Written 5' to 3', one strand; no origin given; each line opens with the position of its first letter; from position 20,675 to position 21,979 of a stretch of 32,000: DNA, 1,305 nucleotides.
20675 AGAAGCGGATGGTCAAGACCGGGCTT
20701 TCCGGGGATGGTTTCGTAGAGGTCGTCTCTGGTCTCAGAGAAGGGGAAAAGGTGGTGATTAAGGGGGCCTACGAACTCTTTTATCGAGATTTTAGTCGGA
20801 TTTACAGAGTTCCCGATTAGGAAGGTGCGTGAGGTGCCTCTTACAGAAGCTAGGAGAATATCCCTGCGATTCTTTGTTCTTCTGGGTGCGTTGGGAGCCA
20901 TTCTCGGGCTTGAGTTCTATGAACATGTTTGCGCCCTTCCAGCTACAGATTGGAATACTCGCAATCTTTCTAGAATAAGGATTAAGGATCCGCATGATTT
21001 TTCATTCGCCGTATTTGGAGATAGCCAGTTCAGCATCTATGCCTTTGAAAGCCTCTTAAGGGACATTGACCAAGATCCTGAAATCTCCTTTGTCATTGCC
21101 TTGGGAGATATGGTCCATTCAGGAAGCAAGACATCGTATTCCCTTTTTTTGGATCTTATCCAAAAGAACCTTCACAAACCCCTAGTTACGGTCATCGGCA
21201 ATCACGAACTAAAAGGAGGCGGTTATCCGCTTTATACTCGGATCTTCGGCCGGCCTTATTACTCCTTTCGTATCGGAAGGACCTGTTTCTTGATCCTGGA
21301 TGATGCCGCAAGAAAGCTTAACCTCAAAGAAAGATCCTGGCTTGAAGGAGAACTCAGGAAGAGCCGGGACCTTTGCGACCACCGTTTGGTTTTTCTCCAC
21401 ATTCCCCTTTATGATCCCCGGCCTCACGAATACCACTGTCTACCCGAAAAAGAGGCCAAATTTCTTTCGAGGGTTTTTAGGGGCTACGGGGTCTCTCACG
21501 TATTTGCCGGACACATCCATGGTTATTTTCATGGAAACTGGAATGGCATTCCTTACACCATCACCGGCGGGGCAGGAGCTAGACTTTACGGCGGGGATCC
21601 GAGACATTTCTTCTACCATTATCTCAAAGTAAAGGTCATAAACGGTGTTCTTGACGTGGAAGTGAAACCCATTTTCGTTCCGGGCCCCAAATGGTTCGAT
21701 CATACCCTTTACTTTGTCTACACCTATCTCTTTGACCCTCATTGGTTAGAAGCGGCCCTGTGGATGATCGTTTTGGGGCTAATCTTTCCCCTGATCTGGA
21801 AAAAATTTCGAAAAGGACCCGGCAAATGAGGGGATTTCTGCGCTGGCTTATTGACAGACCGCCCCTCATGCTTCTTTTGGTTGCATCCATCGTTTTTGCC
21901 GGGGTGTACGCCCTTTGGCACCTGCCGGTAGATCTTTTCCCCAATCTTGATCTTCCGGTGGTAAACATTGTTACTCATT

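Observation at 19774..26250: MFP / membrane-anchored metallophosphoesterase / RND / ArnT-like GT-C as one translationally coupled module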

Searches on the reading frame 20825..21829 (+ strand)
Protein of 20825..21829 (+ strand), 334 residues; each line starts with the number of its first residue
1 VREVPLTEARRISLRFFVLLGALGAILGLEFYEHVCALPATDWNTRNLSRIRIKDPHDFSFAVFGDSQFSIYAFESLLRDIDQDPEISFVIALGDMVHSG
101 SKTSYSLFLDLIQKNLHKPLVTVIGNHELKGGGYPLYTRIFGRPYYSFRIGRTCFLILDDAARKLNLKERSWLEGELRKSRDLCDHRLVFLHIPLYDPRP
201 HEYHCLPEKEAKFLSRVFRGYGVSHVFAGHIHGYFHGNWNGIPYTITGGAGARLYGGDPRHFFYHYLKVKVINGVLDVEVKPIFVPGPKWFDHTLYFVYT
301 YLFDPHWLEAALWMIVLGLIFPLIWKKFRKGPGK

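Call 5: search_protein_families(library=pfam, proteins=[window:20825-21829:+], max_evalue=0.01)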
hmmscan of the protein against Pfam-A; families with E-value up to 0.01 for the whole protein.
window:20825-21829:+ (334 aa): 1 family
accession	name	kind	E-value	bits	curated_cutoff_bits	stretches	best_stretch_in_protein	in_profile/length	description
PF00149.33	Metallophos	-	1.3e-16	62.1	21.5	1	60-234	2-191/191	Calcineurin-like phosphoesterase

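Call 6: search_protein_families(library=ncbifam, proteins=[window:20825-21829:+], max_evalue=0.01)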
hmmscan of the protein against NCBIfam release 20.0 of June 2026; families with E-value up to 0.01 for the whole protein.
window:20825-21829:+ (334 aa): 3 families
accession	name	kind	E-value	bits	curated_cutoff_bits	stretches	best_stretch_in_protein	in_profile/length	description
NF050112.1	PhdiestSpdARhizob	equivalog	1.3e-10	41.4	400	2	168-246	135-212/264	2', 3'cyclic nucleotide phosphodiesterase SpdA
NF008359.0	PRK11148.1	equivalog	4e-08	33.1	225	1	67-242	32-215/275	3',5'-cyclic-AMP phosphodiesterase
NF001204.0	PRK00166.1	equivalog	5.7e-05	22.6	176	1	63-130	5-69/276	symmetrical bis(5'-nucleosyl)-tetraphosphatase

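Call 7: find_related_loci(query=window:20825-21829:+, collection=genome_contigs, flank=10000)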
Query window:20825-21829:+ (334 aa) in genome_contigs; peptide patterns used: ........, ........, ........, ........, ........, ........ (x = any residue, [..] = any of these).
49 stretches matched a pattern, but none encodes a relative of the query by tblastn (E <= 1e-3).

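Call 8: find_homologous_proteins(query=window:20825-21829:+)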
Query window:20825-21829:+ (334 aa): 483 proteins with E <= 0.001 among 2375 candidates; the best 120 are listed.
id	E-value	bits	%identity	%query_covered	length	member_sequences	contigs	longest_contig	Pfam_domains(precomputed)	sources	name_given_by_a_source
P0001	7.7e-227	770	97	100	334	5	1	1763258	PF00149.34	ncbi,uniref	ncbi:metallophosphoesterase [Thermosulfurimonas marina]|uniref:metallophosphoesterase n=1 Tax=Thermo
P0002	3.2e-182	623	81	99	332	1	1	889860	PF00149.34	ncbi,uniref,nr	ncbi:metallophosphoesterase [Thermosulfurimonas sp. F29]|uniref:metallophosphoesterase family protei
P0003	1.8e-165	568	76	92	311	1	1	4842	PF00149.34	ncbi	-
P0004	4.3e-102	360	52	97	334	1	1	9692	PF00149.34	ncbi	-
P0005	2.7e-101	357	53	89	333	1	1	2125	PF00149.34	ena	-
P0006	4.4e-97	343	50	98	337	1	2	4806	PF00149.34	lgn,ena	-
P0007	1.8e-94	335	50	88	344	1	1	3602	PF00149.34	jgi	jgi:serine/threonine-protein phosphatase CPPED1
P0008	6.1e-94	333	47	97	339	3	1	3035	PF00149.34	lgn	-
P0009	1.3e-92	329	50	97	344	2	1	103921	PF00149.34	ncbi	-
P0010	1.3e-91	325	46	99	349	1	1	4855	PF00149.34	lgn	-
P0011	1.5e-88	315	48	89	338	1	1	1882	PF00149.34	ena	-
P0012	1.9e-88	315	49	90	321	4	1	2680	PF00149.34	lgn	-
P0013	2.7e-88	314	46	96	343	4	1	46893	PF00149.34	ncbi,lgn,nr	ncbi:MAG: metallophosphoesterase [Deltaproteobacteria bacterium]|nr:metallophosphoesterase [Deltapro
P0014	3.8e-88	314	48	91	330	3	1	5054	PF00149.34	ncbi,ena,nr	ncbi:MAG: hypothetical protein AUJ48_02255 [Deltaproteobacteria bacterium CG1_02_45_11]|nr:MAG: hypo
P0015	7.9e-88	313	46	95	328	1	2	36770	PF00149.34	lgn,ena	-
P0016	9.1e-88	313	54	81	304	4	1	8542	PF00149.34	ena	-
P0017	1.2e-87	312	47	91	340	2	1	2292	PF00149.34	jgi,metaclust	metaclust:\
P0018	5.7e-87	310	44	98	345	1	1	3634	PF00149.34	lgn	-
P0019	6.8e-86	306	45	99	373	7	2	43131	PF00149.34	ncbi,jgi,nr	ncbi:MAG: metallophosphoesterase [Deltaproteobacteria bacterium]|nr:metallophosphoesterase [Deltapro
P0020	1.7e-84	302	45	88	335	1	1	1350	PF00149.34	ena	-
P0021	2.3e-84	301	48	83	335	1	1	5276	PF00149.34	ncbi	-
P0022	7.6e-84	300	48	88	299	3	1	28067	PF00149.34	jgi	jgi:Calcineurin-like phosphoesterase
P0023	1.1e-83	299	45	97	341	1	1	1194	PF00149.34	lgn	-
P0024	7.2e-83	297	49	83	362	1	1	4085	PF00149.34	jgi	-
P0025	9.5e-83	296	47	82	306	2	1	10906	PF00149.34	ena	-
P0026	1.1e-82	296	52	73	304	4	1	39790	PF00149.34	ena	-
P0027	1.5e-82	296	43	94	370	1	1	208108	PF00149.34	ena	-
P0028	4.6e-82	294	47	88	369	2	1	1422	PF00149.34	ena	-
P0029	8.5e-82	293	44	88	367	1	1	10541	PF00149.34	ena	-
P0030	2.2e-81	292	49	82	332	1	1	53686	PF00149.34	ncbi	ncbi:MAG: metallophosphoesterase [Pseudomonadota bacterium]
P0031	8.6e-81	290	47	89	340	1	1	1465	PF00149.34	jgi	jgi:hypothetical protein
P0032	1.8e-80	289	44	90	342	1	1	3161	PF00149.34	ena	-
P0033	5.9e-80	287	45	88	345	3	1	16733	PF00149.34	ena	-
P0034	1.1e-79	286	47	88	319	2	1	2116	PF00149.34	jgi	-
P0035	1.2e-79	286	46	90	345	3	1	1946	PF00149.34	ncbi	-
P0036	1.4e-79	286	46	90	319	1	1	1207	PF00149.34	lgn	-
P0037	8.2e-79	283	48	83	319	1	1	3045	PF00149.34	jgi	-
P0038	1.0e-78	283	48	83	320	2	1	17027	PF00149.34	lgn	-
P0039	2.9e-78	281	51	74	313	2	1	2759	PF00149.34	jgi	jgi:hypothetical protein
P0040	5.7e-78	280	51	72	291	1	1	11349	PF00149.34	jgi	jgi:hypothetical protein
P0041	8.2e-78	280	50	76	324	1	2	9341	PF00149.34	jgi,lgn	jgi:3',5'-cyclic AMP phosphodiesterase CpdA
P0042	9.2e-78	280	44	91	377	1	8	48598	PF00149.34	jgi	jgi:hypothetical protein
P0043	9.2e-78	280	44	84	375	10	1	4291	PF00149.34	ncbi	-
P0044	1.6e-77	279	45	97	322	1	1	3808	PF00149.34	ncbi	-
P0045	2.3e-77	278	43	93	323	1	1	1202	PF00149.34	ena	-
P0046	2.7e-77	278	51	75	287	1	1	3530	PF00149.34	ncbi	-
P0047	2.9e-77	278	45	91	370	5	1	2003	PF00149.34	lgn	-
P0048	4.9e-77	277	46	84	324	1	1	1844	PF00149.34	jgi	jgi:hypothetical protein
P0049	8.3e-77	277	45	91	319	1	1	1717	PF00149.34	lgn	-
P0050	9.4e-77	276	45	91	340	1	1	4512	PF00149.34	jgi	jgi:Calcineurin-like phosphoesterase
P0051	1.5e-76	276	46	81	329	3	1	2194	PF00149.34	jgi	jgi:serine/threonine-protein phosphatase CPPED1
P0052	1.6e-76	276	47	84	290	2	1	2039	PF00149.34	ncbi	-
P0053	3.4e-76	275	47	92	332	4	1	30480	PF00149.34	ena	-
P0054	4.6e-76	274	50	76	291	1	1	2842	PF00149.34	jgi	-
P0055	5.0e-76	274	45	80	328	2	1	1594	PF00149.34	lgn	-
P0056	5.0e-76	274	45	87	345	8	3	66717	PF00149.34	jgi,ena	jgi:hypothetical protein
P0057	5.3e-76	274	47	77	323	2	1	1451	PF00149.34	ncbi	-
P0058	6.8e-76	274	45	97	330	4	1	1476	PF00149.34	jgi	jgi:Calcineurin-like phosphoesterase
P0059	7.7e-76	273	46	81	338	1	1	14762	PF00149.34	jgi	jgi:hypothetical protein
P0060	9.0e-76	273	46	90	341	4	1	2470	PF00149.34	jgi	jgi:hypothetical protein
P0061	1.3e-75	273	47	81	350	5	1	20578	PF00149.34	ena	-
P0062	1.8e-75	272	45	93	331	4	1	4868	PF00149.34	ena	-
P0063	3.3e-75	271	43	95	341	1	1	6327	PF00149.34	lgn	-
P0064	3.9e-75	271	43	96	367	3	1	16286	PF00149.34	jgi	jgi:hypothetical protein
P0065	4.6e-75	271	46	80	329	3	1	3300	PF00149.34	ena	-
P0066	6.7e-75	270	46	78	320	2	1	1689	PF00149.34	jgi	jgi:3',5'-cyclic AMP phosphodiesterase CpdA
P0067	7.8e-75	270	44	91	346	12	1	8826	PF00149.34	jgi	jgi:3',5'-cyclic AMP phosphodiesterase CpdA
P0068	1.1e-74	270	46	82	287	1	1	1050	PF12850.13,PF00149.34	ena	-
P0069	1.7e-74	269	45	85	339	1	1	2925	PF00149.34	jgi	jgi:3',5'-cyclic AMP phosphodiesterase CpdA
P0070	2.3e-74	269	47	78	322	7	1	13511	PF00149.34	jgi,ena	-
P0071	2.5e-74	268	44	97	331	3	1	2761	PF00149.34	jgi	jgi:hypothetical protein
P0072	3.0e-74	268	47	77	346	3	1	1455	PF00149.34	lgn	-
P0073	3.5e-74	268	48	75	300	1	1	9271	PF00149.34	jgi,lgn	-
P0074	5.0e-74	267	44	93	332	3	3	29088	PF00149.34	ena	-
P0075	5.2e-74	267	45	82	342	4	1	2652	PF00149.34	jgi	jgi:hypothetical protein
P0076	5.8e-74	267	45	84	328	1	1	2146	PF00149.34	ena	-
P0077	7.4e-74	267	49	77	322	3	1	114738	PF00149.34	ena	-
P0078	7.8e-74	267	47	83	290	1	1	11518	PF00149.34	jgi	jgi:3',5'-cyclic AMP phosphodiesterase CpdA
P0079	8.4e-74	267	47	82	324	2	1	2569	PF00149.34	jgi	jgi:hypothetical protein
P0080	1.1e-73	266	47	83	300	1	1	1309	PF00149.34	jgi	jgi:3',5'-cyclic AMP phosphodiesterase CpdA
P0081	1.1e-73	266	45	83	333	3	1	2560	PF00149.34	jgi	jgi:hypothetical protein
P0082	1.1e-73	266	43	88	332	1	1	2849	PF00149.34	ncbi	-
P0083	1.3e-73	266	45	91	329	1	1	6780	PF00149.34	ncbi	-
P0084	1.8e-73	266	46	76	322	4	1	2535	PF00149.34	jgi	-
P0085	1.8e-73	266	43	93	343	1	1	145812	PF00149.34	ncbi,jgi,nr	ncbi:MAG: metallophosphoesterase [Deltaproteobacteria bacterium]|nr:metallophosphoesterase [Deltapro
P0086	2.0e-73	265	47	77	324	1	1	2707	PF00149.34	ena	-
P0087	2.2e-73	265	46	96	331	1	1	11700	PF00149.34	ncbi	-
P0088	2.5e-73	265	46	82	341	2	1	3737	PF00149.34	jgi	jgi:hypothetical protein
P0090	3.2e-73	265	44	81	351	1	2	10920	PF00149.34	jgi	jgi:hypothetical protein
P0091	4.4e-73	264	47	84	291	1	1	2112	PF00149.34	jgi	jgi:3',5'-cyclic AMP phosphodiesterase CpdA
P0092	4.6e-73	264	49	75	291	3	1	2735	PF00149.34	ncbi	-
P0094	5.1e-73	264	47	81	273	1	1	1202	PF00149.34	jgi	jgi:3',5'-cyclic AMP phosphodiesterase CpdA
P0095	5.4e-73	264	46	84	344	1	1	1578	PF00149.34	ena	-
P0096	6.1e-73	264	47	87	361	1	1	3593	PF00149.34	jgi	jgi:serine/threonine-protein phosphatase CPPED1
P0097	6.9e-73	264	46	83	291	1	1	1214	PF00149.34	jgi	jgi:3',5'-cyclic AMP phosphodiesterase CpdA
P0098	7.5e-73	264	49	75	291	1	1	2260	PF00149.34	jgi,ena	-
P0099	9.2e-73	263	51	72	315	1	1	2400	PF00149.34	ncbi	-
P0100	9.7e-73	263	46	93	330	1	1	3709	PF00149.34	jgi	-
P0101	9.8e-73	263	49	73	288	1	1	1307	PF00149.34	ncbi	-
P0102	1.0e-72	263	44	91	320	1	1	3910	PF00149.34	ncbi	-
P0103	1.2e-72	263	45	86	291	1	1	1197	PF00149.34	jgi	-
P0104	1.6e-72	262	49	77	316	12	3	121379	PF00149.34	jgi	jgi:3',5'-cyclic AMP phosphodiesterase CpdA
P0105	1.7e-72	262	48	77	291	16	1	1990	PF00149.34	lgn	-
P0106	1.7e-72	262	50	74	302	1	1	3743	PF00149.34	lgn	-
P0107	1.7e-72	262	49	75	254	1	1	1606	PF00149.34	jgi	-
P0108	1.9e-72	262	49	75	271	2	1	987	PF00149.34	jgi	-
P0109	2.1e-72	262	42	89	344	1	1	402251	PF00149.34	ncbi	-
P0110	2.4e-72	262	45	80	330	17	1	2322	PF00149.34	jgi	-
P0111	2.6e-72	262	47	82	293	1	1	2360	PF00149.34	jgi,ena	-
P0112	2.7e-72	262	44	92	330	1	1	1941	PF00149.34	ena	-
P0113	3.2e-72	262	42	91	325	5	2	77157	PF00149.34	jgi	jgi:hypothetical protein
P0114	3.3e-72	261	45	92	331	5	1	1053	PF00149.34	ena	-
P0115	3.3e-72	261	45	78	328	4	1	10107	PF00149.34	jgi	jgi:hypothetical protein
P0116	3.5e-72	261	47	78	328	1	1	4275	PF00149.34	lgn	-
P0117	3.7e-72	261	45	92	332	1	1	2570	PF00149.34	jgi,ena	-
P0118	4.1e-72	261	47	76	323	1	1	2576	PF00149.34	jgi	jgi:hypothetical protein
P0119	4.4e-72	261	46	80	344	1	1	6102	PF00149.34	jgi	jgi:hypothetical protein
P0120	4.4e-72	261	47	75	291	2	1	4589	PF00149.34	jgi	jgi:3',5'-cyclic AMP phosphodiesterase CpdA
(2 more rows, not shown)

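Call 10: find_encoding_contigs(protein=P0002, flank=10000, max_places=2)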
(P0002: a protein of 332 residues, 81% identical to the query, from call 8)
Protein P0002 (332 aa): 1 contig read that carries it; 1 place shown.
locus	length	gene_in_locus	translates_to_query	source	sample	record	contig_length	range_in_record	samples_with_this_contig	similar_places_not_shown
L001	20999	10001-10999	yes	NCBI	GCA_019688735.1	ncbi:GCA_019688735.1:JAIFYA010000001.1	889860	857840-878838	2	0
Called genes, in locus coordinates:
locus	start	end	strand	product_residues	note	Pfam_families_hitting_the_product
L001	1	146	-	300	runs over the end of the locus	PF00535:Glycos_transf_2, PF10111:Glyco_tranf_2_2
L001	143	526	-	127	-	PF13650:Asp_protease_2 (weak), PF13975:gag-asp_proteas (weak)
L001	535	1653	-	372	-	PF00155:Aminotran_1_2, PF01041:DegT_DnrJ_EryC1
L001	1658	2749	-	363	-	PF01408:GFO_IDH_MocA, PF02894:GFO_IDH_MocA_C, PF22725:GFO_IDH_MocA_C3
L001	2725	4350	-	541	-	PF02366:PMT (weak), PF13231:PMT_2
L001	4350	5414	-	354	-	PF13231:PMT_2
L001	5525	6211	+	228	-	PF00072:Response_reg, PF00486:Trans_reg_C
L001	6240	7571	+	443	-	PF00672:HAMP, PF00512:HisKA, PF02518:HATPase_c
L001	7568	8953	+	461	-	PF02321:OEP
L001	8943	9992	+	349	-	PF25917:BSH_RND (faint), PF25919:BSH_CusB (faint), PF00364:Biotin_lipoyl (faint), PF25973:BSH_CzcB (weak), PF25967:RND-MFP_C, PF25975:CzcB_C, PF25989:YknX_C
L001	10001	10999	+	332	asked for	PF00149:Metallophos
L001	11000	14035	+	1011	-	PF00873:ACR_tran, PF03176:MMPL, PF02355:SecD_SecF_C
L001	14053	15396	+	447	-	PF13231:PMT_2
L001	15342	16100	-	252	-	PF24481:CT398_CC, PF02591:Zn_ribbon_9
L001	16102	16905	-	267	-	PF01784:DUF34_NIF3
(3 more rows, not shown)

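Call 11: find_encoding_contigs(protein=P0009, flank=10000, max_places=2)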
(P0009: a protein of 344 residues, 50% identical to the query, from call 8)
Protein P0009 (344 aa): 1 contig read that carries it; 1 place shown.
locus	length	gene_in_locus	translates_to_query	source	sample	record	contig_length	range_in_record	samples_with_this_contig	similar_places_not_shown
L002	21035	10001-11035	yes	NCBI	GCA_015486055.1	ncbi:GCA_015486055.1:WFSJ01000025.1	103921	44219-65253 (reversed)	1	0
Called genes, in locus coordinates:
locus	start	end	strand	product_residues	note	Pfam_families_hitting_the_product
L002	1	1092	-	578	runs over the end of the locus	-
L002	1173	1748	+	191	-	PF00440:TetR_N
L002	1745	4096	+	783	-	PF03176:MMPL, PF02460:Patched, PF12349:Sterol-sensing, PF03176:MMPL, PF00873:ACR_tran (weak)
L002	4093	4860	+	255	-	PF07044:DUF1329 (faint), PF17131:TP_0789-like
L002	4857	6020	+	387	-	-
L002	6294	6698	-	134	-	PF05168:HEPN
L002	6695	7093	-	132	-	PF18765:Polbeta, PF01909:NTP_transf_2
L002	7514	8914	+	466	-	PF02321:OEP (faint)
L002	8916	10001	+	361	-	PF00364:Biotin_lipoyl (faint), PF25984:BSH_YknX (weak), PF25917:BSH_RND (weak), PF25975:CzcB_C, PF25989:YknX_C (weak)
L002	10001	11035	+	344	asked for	PF00149:Metallophos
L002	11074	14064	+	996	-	PF00873:ACR_tran, PF02355:SecD_SecF_C (weak)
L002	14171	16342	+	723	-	PF00982:Glyco_transf_20, PF00534:Glycos_transf_1 (faint), PF02358:Trehalose_PPase, PF08282:Hydrolase_3 (faint)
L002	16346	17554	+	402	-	PF21269:TreT_GT1, PF00534:Glycos_transf_1, PF13692:Glyco_trans_1_4, PF20706:GT4-conflict (weak), PF13524:Glyco_trans_1_2 (weak)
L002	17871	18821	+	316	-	PF00152:tRNA-synt_2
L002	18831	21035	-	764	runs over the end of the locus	PF26550:Tricorn_2nd (faint), PF00930:DPPIV_N, PF26549:Tricorn_N (faint), PF07676:PD40 (faint), PF00756:Esterase (weak), PF00326:Peptidase_S9, PF01738:DLH (weak)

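Call 12: find_encoding_contigs(protein=P0013, flank=10000, max_places=2)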
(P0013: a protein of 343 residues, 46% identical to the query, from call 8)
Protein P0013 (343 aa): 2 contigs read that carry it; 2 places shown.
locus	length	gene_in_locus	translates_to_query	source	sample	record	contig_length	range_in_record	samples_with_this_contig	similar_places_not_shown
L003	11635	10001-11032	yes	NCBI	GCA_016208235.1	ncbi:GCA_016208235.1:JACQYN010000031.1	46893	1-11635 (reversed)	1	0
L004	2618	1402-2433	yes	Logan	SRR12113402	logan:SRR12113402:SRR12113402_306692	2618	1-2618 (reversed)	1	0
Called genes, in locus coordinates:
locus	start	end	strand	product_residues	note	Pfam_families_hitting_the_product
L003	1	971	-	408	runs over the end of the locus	PF25917:BSH_RND, PF25973:BSH_CzcB, PF25954:Beta-barrel_RND_2, PF25975:CzcB_C, PF25989:YknX_C (weak)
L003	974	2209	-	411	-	PF02321:OEP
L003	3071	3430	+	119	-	PF13701:DDE_Tnp_1_4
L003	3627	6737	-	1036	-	PF00873:ACR_tran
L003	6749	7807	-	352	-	-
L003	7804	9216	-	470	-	PF02321:OEP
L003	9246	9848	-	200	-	PF01569:PAP2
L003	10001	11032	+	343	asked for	PF00149:Metallophos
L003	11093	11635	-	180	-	PF00873:ACR_tran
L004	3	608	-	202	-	?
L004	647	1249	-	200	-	PF01569:PAP2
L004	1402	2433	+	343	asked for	PF00149:Metallophos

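Call 13: find_encoding_contigs(protein=P0019, flank=10000, max_places=2)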
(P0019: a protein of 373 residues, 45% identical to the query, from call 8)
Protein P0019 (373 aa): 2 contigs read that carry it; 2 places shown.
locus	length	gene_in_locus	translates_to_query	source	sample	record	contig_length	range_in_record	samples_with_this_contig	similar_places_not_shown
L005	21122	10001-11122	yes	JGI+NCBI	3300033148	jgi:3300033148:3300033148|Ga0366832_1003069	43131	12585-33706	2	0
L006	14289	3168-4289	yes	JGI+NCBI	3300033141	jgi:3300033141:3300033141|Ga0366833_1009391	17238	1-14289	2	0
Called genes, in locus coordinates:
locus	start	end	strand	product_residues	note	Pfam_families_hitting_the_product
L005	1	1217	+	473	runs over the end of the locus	PF00672:HAMP, PF00512:HisKA, PF02518:HATPase_c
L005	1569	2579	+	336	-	PF01569:PAP2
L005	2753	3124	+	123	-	PF00892:EamA (weak)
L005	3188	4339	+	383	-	PF01041:DegT_DnrJ_EryC1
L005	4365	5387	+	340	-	PF00535:Glycos_transf_2, PF13641:Glyco_tranf_2_3 (weak)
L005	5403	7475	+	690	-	PF00551:Formyl_trans_N, PF02911:Formyl_trans_C, PF01370:Epimerase, PF16363:GDP_Man_Dehyd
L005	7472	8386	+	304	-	PF01522:Polysacc_deac_1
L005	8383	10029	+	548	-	PF02366:PMT, PF13231:PMT_2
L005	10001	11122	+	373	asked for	PF00149:Metallophos (weak)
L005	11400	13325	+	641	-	PF00884:Sulfatase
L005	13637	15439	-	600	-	PF11412:DsbD_N, PF02683:DsbD_TM, PF03190:Thioredox_DsbH, PF00085:Thioredoxin, PF13899:Thioredoxin_7, PF13098:Thioredoxin_2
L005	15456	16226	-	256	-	PF01047:MarR (faint), PF09339:HTH_IclR, PF13412:HTH_24 (weak), PF25212:HVO_A0114 (faint), PF01614:IclR_C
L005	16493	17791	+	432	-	PF07992:Pyr_redox_2 (faint), PF12831:FAD_oxidored, PF13450:NAD_binding_8 (weak), PF00037:Fer4 (weak)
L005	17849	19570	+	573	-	PF00890:FAD_binding_2 (weak), PF01266:DAO (weak), PF07992:Pyr_redox_2, PF12831:FAD_oxidored (weak), PF13450:NAD_binding_8, PF00037:Fer4 (weak), PF12838:Fer4_7, PF13187:Fer4_9 (weak), +5 more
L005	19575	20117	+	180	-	PF13187:Fer4_9 (faint), PF13237:Fer4_10, PF13183:Fer4_8, PF12838:Fer4_7 (weak), PF13534:Fer4_17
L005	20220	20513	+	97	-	-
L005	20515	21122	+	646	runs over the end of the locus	PF02730:AFOR_N, PF01314:AFOR_C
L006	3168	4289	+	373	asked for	PF00149:Metallophos (weak)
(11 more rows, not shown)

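Call 14: find_encoding_contigs(protein=P0027, flank=10000, max_places=2)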
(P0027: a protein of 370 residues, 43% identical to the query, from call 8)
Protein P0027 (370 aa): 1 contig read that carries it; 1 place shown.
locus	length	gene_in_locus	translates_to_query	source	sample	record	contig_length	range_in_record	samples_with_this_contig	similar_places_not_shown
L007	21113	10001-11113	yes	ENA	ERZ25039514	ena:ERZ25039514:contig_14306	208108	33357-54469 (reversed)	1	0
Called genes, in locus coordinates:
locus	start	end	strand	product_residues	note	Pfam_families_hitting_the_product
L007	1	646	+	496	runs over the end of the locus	PF10150:RNase_E_G, PF20833:RNase_E_G_Thio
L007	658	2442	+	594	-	PF13431:TPR_17 (faint), PF01435:Peptidase_M48, PF00515:TPR_1, PF07719:TPR_2 (weak), PF13176:TPR_7 (faint), PF13181:TPR_8 (weak), PF13374:TPR_10 (faint), PF13424:TPR_12 (weak), +1 more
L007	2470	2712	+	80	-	-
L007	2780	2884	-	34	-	-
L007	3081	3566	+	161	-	PF00072:Response_reg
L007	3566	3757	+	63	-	PF00486:Trans_reg_C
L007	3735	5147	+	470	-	PF00672:HAMP, PF00512:HisKA, PF02518:HATPase_c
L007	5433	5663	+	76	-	-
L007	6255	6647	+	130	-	PF01370:Epimerase, PF16363:GDP_Man_Dehyd (weak)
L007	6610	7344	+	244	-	PF01370:Epimerase, PF16363:GDP_Man_Dehyd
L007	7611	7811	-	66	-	-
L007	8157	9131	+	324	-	-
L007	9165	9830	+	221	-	PF01522:Polysacc_deac_1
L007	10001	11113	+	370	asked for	PF00149:Metallophos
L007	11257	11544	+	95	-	PF00565:SNase (weak)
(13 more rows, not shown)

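Call 15: find_encoding_contigs(protein=P0085, flank=10000, max_places=2)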
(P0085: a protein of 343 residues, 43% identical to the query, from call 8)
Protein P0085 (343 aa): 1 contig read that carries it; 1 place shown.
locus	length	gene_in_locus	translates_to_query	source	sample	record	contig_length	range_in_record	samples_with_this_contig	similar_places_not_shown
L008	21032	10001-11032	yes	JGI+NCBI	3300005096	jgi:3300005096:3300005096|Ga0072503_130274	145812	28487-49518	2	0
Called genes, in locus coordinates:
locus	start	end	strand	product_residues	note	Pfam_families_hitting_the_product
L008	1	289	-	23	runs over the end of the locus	-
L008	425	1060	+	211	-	-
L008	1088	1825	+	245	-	PF00005:ABC_tran, PF13304:AAA_21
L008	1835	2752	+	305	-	PF12679:ABC2_membrane_2, PF12698:ABC2_membrane_3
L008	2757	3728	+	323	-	PF12679:ABC2_membrane_2, PF12730:ABC2_membrane_4 (weak)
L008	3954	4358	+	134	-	-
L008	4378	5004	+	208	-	PF09335:VTT_dom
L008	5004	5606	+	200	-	PF01569:PAP2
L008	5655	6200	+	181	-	PF01569:PAP2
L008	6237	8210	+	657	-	PF09335:VTT_dom, PF01569:PAP2, PF14067:LssY_C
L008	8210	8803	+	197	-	PF09335:VTT_dom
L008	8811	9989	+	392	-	PF13439:Glyco_transf_4, PF13579:Glyco_trans_4_4, PF13524:Glyco_trans_1_2 (faint), PF00534:Glycos_transf_1, PF13692:Glyco_trans_1_4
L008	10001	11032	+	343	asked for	PF00149:Metallophos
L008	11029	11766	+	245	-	PF00072:Response_reg, PF00486:Trans_reg_C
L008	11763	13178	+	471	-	PF00672:HAMP, PF00512:HisKA, PF02518:HATPase_c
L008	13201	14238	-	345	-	PF00149:Metallophos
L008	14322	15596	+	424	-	PF07690:MFS_1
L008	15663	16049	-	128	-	PF02627:CMD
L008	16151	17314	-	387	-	PF02771:Acyl-CoA_dh_N, PF02770:Acyl-CoA_dh_M, PF00441:Acyl-CoA_dh_1, PF08028:Acyl-CoA_dh_2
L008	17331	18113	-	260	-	PF09339:HTH_IclR (weak), PF01614:IclR_C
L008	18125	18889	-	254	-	PF01144:CoA_trans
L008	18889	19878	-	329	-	PF01144:CoA_trans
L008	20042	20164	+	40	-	-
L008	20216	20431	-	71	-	PF00364:Biotin_lipoyl, PF25917:BSH_RND (weak), PF25973:BSH_CzcB (faint), PF25984:BSH_YknX (weak), PF25997:BSH_YhbJ (weak)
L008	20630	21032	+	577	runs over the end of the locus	PF01039:Carboxyl_trans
